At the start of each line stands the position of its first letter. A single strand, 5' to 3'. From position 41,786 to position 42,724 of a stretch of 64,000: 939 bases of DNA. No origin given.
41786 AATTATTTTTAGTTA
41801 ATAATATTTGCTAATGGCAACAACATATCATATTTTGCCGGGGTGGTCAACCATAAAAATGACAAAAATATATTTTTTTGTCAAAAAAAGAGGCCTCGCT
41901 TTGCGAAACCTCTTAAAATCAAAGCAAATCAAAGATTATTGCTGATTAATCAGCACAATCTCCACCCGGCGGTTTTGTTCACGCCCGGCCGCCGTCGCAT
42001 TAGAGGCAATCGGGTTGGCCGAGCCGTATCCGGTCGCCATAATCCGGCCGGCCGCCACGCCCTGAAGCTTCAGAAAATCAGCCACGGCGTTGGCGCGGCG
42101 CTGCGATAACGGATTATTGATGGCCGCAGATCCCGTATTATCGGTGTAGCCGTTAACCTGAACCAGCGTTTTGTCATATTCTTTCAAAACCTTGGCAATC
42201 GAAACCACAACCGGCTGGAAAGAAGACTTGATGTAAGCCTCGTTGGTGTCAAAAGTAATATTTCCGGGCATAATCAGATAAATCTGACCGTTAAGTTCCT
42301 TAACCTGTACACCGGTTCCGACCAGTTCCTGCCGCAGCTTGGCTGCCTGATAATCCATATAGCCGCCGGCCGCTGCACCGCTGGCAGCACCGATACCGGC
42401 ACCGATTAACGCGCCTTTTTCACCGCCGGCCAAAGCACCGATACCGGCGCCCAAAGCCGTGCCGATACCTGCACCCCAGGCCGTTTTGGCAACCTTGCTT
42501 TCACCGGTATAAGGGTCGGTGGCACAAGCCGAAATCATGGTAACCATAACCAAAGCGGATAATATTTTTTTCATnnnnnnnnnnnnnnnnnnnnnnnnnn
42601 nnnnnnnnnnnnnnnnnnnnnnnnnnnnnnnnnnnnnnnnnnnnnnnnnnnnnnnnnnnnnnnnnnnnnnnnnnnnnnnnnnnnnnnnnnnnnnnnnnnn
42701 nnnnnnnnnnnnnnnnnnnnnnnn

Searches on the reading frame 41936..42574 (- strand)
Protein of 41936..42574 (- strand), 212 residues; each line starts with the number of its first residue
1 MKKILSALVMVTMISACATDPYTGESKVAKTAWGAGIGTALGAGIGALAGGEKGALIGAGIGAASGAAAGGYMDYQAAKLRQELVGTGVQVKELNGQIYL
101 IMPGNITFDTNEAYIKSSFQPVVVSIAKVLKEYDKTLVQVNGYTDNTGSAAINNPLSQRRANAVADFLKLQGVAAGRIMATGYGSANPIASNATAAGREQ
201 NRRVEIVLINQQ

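Call 64: search_protein_families(library=pfam, proteins=[window:41936-42574:-], max_evalue=0.00001)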
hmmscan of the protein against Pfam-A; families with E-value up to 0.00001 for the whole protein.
window:41936-42574:- (212 aa): 3 families
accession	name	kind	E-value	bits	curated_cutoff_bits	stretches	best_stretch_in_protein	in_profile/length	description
PF00691.25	OmpA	-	6.1e-22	78.3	27.2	1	107-202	1-98/98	OmpA family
PF13441.11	Gly-zipper_YMGG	-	6.7e-07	29.4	28.9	1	30-72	2-45/45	YMGG-like Gly-zipper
PF13488.11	Gly-zipper_Omp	-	7.9e-07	29.3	25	1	34-76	2-45/46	Glycine zipper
